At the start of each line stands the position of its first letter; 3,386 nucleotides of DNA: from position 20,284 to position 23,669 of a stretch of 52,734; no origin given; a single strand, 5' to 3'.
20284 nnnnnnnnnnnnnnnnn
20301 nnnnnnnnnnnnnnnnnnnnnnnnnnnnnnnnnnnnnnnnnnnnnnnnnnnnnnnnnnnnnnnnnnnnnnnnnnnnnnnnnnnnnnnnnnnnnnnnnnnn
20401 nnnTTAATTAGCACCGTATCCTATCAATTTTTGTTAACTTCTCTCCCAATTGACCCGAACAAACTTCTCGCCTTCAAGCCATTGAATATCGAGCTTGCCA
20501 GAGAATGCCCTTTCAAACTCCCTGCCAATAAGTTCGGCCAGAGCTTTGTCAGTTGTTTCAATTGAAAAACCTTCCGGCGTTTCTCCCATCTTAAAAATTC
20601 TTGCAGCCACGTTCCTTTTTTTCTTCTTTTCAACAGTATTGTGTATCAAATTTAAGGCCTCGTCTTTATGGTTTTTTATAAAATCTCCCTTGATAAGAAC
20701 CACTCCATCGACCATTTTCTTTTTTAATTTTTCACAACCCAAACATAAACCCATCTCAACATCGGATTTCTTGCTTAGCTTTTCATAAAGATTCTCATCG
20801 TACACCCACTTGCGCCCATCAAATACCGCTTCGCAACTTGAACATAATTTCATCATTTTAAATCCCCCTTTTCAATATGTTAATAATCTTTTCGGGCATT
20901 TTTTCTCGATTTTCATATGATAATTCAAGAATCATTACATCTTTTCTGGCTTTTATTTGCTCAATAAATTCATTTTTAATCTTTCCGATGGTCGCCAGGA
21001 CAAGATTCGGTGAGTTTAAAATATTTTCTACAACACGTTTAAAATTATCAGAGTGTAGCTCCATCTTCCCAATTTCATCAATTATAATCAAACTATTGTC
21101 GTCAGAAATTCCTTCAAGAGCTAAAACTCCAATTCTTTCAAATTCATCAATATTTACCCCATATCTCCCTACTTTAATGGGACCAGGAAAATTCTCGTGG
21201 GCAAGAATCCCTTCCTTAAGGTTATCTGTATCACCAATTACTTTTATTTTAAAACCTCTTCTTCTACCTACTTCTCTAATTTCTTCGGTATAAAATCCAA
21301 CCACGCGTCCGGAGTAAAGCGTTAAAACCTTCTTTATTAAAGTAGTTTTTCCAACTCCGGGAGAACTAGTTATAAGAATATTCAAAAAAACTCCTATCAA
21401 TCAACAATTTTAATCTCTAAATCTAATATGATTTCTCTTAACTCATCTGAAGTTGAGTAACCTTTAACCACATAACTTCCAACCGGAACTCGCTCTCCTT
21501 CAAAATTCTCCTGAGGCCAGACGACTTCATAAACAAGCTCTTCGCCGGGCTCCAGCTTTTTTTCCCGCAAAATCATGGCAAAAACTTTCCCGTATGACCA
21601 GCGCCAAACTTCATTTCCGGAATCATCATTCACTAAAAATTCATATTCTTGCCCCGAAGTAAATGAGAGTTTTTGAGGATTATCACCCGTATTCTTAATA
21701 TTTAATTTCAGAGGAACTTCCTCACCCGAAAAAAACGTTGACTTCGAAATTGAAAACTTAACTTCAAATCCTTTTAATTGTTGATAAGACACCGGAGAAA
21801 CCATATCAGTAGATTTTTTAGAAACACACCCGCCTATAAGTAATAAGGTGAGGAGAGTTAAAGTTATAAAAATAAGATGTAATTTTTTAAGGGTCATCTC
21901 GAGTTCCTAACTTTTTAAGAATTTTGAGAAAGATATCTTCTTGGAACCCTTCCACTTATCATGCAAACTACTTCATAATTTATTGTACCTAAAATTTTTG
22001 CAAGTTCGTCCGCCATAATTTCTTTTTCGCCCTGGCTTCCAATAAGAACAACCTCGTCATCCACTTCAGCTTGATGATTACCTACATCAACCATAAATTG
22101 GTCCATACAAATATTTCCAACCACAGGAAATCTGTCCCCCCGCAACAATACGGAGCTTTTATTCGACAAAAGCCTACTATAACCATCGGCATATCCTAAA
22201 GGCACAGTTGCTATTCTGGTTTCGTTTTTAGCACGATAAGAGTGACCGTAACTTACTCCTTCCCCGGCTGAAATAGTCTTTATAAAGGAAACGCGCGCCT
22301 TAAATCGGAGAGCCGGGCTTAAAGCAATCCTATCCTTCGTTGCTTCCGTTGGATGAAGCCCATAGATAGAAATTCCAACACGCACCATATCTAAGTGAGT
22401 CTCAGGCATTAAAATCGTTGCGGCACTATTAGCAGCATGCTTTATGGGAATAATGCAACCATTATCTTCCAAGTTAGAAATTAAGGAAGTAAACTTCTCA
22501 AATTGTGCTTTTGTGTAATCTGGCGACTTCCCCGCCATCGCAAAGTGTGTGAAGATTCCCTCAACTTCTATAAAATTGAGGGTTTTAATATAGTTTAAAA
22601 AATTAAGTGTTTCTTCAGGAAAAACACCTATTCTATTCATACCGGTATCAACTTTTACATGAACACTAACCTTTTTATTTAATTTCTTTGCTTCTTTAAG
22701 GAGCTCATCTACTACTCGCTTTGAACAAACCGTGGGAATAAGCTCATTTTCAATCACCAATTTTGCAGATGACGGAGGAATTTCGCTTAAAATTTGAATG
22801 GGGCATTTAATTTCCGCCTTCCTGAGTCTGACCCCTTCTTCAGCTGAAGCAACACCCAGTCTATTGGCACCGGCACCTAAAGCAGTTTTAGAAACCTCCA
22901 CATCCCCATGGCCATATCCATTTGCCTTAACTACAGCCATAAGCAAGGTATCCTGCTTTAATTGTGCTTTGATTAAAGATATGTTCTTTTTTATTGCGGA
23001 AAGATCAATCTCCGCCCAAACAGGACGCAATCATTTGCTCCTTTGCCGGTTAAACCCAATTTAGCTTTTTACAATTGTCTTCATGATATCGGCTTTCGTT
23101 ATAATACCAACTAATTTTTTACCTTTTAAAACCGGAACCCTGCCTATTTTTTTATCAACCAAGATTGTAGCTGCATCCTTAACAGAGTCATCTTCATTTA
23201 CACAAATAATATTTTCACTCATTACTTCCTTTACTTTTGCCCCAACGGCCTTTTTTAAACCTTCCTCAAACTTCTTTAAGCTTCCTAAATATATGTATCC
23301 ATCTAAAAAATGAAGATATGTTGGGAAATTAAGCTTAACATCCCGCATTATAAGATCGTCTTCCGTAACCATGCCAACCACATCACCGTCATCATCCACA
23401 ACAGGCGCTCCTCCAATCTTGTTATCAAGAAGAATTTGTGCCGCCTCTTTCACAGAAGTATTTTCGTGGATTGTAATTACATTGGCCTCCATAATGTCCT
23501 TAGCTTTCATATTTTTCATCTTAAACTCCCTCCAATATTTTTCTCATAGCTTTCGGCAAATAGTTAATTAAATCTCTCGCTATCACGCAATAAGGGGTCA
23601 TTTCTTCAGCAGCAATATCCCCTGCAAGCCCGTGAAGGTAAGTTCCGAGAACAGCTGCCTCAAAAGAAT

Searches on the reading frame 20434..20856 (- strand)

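Call 54: search_protein_families(library=pfam, proteins=[window:20434-20856:-], max_evalue=0.001)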
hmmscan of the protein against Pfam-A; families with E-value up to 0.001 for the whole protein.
window:20434-20856:- (140 aa): 1 family
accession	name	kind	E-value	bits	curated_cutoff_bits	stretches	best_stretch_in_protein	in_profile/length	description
PF04981.18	NMD3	-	3.6e-09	37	24.9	1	25-122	121-217/243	NMD3 family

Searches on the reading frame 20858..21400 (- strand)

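Call 54: search_protein_families(library=pfam, proteins=[window:20858-21400:-], max_evalue=0.001)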
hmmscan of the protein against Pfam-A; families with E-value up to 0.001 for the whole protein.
window:20858-21400:- (180 aa): 3 families
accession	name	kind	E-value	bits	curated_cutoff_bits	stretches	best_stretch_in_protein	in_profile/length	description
PF03266.21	NTPase_1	-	8.4e-47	159.6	23.9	1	7-173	1-168/168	NTPase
PF13401.12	AAA_22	-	0.00053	20.7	27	0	8-123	8-104/130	AAA domain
PF13479.12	AAA_24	-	0.00059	20.2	27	0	7-150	4-115/195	AAA domain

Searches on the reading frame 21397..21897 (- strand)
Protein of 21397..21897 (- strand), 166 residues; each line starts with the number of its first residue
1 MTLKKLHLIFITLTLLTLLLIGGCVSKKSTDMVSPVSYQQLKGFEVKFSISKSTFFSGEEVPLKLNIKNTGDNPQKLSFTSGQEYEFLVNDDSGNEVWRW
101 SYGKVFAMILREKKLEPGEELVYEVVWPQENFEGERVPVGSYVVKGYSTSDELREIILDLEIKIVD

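Call 54: search_protein_families(library=pfam, proteins=[window:21397-21897:-], max_evalue=0.001)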
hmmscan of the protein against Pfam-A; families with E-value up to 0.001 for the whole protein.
window:21397-21897:- (166 aa): 1 family
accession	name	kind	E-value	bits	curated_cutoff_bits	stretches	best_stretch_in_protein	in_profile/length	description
PF12690.13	BsuPI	-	6.7e-27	93.9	22.9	1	50-148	3-96/101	Intracellular proteinase inhibitor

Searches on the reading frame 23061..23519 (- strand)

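Call 54: search_protein_families(library=pfam, proteins=[window:23061-23519:-], max_evalue=0.001)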
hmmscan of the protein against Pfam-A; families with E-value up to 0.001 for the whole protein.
window:23061-23519:- (152 aa): 1 family
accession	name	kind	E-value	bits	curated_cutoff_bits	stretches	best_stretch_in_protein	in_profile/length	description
PF00571.33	CBS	-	5.9e-34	116.6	24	2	6-58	1-53/57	CBS domain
